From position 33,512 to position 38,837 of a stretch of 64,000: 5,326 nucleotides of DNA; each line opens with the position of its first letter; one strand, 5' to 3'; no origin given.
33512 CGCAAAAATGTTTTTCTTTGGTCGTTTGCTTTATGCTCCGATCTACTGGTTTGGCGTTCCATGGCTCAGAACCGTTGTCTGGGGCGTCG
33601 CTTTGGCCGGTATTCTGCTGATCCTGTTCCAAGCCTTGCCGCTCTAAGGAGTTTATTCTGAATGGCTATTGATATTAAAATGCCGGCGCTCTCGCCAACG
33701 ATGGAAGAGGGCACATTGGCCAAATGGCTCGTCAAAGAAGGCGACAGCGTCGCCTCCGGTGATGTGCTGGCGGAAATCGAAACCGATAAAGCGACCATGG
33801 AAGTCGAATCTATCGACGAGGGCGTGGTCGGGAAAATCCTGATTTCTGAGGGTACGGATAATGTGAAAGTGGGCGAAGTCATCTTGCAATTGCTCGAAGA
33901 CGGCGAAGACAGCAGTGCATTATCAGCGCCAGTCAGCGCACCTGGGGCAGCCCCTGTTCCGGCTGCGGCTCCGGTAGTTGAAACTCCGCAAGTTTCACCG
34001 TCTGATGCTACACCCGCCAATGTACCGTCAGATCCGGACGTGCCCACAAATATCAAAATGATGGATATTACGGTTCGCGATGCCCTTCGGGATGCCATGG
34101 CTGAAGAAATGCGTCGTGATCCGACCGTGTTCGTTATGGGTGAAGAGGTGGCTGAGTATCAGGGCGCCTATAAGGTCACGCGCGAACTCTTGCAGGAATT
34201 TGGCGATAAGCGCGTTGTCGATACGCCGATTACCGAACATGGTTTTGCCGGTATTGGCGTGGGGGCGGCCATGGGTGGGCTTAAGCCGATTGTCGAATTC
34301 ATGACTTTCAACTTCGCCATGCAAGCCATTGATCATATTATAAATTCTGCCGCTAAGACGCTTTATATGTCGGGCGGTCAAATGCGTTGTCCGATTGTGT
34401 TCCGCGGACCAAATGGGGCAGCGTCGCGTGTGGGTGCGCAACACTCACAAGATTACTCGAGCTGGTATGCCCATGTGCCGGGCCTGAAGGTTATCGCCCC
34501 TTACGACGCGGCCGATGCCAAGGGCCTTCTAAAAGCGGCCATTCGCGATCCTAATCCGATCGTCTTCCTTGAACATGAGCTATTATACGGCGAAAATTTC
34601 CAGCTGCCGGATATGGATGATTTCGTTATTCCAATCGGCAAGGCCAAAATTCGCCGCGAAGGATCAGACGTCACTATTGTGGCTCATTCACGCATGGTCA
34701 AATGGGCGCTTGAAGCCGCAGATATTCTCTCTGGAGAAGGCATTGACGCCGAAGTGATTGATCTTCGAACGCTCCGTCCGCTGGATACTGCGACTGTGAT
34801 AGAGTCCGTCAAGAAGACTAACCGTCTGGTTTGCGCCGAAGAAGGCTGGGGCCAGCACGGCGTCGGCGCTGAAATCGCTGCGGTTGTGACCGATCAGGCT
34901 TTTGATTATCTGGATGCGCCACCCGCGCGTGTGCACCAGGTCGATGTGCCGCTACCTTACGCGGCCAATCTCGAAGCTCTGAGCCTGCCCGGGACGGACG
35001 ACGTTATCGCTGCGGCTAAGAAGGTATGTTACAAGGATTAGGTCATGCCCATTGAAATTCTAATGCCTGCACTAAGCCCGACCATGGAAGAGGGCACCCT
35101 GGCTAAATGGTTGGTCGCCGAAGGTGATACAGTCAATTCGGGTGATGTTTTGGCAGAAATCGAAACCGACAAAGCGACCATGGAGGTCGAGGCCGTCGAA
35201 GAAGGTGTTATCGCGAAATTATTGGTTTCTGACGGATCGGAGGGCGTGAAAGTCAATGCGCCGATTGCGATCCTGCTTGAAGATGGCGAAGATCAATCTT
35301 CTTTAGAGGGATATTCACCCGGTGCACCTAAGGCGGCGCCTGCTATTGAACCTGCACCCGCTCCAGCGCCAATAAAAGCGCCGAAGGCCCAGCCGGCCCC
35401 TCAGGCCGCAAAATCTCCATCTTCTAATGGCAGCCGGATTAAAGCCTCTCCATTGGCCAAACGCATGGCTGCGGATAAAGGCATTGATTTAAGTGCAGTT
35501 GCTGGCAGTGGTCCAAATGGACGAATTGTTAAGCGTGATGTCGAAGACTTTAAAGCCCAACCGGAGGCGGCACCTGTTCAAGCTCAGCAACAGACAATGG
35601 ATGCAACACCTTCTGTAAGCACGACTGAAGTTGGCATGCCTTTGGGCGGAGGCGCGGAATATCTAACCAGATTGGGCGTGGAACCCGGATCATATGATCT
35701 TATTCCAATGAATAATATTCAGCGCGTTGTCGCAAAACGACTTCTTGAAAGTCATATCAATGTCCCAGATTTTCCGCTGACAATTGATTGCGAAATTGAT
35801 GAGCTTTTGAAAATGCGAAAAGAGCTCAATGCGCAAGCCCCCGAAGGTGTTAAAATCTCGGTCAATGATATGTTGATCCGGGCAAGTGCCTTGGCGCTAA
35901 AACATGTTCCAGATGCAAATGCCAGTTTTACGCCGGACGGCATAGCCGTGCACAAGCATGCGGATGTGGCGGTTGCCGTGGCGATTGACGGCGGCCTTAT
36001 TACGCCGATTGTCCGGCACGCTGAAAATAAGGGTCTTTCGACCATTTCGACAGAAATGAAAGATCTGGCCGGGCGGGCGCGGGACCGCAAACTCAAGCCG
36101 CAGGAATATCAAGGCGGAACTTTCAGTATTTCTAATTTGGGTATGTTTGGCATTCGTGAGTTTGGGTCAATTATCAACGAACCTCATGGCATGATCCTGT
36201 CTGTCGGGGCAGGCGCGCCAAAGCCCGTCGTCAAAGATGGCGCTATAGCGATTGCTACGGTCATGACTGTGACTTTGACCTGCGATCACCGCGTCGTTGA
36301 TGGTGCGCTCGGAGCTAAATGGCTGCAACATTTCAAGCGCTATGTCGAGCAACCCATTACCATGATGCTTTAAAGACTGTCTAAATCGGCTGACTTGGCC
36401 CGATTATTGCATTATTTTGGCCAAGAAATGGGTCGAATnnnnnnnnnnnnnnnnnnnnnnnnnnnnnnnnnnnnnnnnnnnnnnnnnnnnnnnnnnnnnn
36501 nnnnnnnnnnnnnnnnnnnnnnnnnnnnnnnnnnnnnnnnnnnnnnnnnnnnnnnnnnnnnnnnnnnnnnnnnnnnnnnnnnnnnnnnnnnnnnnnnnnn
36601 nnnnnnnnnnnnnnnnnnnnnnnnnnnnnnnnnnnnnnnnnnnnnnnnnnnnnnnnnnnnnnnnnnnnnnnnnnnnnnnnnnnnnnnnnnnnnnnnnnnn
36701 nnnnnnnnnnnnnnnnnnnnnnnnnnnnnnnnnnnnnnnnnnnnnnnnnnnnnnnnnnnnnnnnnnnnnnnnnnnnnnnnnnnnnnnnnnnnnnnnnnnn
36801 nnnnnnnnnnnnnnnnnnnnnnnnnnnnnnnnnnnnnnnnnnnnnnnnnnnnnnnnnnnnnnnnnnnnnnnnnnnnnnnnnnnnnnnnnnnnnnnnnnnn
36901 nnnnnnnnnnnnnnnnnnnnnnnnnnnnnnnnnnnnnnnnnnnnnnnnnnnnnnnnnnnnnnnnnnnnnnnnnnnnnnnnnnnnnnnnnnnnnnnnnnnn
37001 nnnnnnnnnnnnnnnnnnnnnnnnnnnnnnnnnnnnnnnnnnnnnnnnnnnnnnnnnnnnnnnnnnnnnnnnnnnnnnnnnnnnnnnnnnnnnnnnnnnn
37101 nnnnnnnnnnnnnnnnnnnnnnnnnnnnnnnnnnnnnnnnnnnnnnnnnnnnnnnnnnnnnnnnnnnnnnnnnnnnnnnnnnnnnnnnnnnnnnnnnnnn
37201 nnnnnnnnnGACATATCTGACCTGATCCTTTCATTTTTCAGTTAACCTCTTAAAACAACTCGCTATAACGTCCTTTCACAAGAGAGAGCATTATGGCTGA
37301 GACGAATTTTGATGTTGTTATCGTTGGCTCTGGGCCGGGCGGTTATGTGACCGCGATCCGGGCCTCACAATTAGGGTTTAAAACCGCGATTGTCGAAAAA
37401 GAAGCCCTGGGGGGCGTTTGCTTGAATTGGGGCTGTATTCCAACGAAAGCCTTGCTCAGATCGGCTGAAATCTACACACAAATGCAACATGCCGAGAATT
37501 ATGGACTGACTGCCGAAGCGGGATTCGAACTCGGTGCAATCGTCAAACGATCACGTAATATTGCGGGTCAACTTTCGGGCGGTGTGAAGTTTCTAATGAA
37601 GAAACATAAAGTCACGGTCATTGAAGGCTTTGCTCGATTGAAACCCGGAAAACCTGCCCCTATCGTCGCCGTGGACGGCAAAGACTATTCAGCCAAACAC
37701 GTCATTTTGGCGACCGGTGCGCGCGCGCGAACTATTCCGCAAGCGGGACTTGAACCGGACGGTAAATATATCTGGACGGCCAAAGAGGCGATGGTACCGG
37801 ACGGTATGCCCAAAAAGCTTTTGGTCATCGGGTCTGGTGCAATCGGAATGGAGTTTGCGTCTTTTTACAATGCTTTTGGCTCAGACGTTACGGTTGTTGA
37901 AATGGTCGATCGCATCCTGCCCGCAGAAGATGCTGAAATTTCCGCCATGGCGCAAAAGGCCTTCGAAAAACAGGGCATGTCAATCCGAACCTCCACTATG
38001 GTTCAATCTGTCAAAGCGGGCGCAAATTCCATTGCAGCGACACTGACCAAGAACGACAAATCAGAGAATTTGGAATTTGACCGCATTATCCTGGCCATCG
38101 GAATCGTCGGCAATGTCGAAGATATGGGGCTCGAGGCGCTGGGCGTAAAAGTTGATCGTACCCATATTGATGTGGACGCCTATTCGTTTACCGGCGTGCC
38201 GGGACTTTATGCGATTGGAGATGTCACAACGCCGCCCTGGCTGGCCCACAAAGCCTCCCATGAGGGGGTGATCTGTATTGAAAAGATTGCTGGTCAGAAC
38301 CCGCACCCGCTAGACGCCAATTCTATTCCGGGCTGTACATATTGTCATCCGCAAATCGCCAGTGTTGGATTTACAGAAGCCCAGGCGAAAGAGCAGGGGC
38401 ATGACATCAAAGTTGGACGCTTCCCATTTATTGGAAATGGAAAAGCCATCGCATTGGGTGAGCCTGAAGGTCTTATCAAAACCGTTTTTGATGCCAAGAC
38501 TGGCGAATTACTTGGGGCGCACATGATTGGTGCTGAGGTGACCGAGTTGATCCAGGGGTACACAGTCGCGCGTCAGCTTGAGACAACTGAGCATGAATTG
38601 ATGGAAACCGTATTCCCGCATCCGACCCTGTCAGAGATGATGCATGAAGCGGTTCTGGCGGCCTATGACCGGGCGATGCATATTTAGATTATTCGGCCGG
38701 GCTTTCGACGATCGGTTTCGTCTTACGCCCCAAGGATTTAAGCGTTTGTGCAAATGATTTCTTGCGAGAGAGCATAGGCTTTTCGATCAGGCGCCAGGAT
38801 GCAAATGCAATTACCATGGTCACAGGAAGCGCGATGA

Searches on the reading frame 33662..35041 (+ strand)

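Call 27: search_protein_families(library=pfam, proteins=[window:33662-35041:+], max_evalue=0.00001)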
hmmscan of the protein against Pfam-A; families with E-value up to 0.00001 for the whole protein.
window:33662-35041:+ (459 aa): 4 families
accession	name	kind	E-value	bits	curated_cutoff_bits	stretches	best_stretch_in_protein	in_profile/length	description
PF02779.29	Transket_pyr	-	4.1e-48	163.8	27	1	136-309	3-172/174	Transketolase, pyrimidine binding domain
PF02780.25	Transketolase_C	-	1.4e-40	138.5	25.9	1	326-448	1-124/124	Transketolase, C-terminal domain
PF00364.28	Biotin_lipoyl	-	5.7e-21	74.6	22.1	1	4-77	2-73/73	Biotin-requiring enzyme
PF13533.13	Biotin_lipoyl_2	-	9e-07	29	29.8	0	17-40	9-32/32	Biotin-lipoyl like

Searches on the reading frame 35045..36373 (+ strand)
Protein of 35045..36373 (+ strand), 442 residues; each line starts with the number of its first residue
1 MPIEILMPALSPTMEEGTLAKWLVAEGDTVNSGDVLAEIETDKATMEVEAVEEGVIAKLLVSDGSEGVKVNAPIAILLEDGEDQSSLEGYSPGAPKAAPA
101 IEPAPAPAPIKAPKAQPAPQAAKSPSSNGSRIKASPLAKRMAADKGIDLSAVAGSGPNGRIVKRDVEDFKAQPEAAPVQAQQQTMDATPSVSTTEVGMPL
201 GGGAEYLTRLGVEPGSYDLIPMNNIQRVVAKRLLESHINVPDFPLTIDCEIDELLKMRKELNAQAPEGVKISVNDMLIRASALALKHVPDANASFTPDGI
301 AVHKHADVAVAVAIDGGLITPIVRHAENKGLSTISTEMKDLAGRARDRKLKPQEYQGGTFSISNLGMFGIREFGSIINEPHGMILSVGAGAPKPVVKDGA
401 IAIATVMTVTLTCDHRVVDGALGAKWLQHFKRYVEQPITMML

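Call 27: search_protein_families(library=pfam, proteins=[window:35045-36373:+], max_evalue=0.00001)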
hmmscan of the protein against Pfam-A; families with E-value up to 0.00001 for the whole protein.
window:35045-36373:+ (442 aa): 4 families
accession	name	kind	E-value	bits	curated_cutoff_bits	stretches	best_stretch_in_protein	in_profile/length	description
PF00198.28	2-oxoacid_dh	-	1.7e-79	267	23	1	217-442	4-232/232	2-oxoacid dehydrogenases acyltransferase (catalytic domain)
PF00364.28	Biotin_lipoyl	-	1.9e-20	72.9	22.1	1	4-77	2-73/73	Biotin-requiring enzyme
PF02817.22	E3_binding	-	1.1e-17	64.4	23.7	1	132-167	1-36/36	e3 binding domain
PF13533.13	Biotin_lipoyl_2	-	3.8e-06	27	29.8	0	17-40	9-32/32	Biotin-lipoyl like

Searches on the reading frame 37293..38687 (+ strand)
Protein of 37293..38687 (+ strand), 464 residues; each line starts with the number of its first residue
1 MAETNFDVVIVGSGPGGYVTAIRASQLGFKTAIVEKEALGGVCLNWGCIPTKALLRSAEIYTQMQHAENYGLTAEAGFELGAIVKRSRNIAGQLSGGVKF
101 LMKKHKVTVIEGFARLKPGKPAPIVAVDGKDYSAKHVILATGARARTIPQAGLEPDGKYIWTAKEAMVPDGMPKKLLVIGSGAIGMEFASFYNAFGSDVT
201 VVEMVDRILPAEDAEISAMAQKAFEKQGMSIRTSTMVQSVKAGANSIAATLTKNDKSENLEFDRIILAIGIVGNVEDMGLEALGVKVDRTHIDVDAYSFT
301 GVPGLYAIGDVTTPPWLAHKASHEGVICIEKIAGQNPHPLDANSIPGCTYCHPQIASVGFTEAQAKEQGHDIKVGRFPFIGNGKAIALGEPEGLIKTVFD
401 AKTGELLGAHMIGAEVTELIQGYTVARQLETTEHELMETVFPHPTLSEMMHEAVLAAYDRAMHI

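Call 75: search_protein_families(library=pfam, proteins=[window:37293-38687:+], max_evalue=0.00001)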
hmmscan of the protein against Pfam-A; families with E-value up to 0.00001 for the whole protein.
window:37293-38687:+ (464 aa): 11 families
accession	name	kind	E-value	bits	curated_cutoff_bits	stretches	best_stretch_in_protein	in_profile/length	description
PF07992.20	Pyr_redox_2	-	6.9e-69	232.9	26.1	1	6-325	1-291/291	Pyridine nucleotide-disulphide oxidoreductase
PF02852.28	Pyr_redox_dim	-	6.7e-38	129.7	25.3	1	345-453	1-109/110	Pyridine nucleotide-disulphide oxidoreductase, dimerisation domain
PF00070.33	Pyr_redox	-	2.2e-24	86.2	22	1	175-246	1-72/82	Pyridine nucleotide-disulphide oxidoreductase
PF13738.12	Pyr_redox_3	-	8.8e-13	48.6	30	1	124-309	115-305/305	Pyridine nucleotide-disulphide oxidoreductase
PF03486.20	HI0933_like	-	2.9e-09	37.2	50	0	7-37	2-32/244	HI0933-like protein Rossmann domain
PF00890.30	FAD_binding_2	-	1.2e-08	35.1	20.4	1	7-45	1-39/414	FAD binding domain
PF13450.12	NAD_binding_8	-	3.4e-08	34.1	21.9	0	10-44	1-36/68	NAD(P)-binding Rossmann-like domain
PF01494.25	FAD_binding_3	-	9.7e-07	28.8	22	0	6-37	2-33/349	FAD binding domain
PF01134.28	GIDA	-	1.1e-06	28.4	22.1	1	7-146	1-153/391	Glucose inhibited division protein A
PF12831.13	FAD_oxidored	-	3.6e-06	27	27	1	7-43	1-38/416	FAD dependent oxidoreductase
PF01266.30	DAO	-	8e-06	26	27.9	0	7-40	1-35/353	FAD dependent oxidoreductase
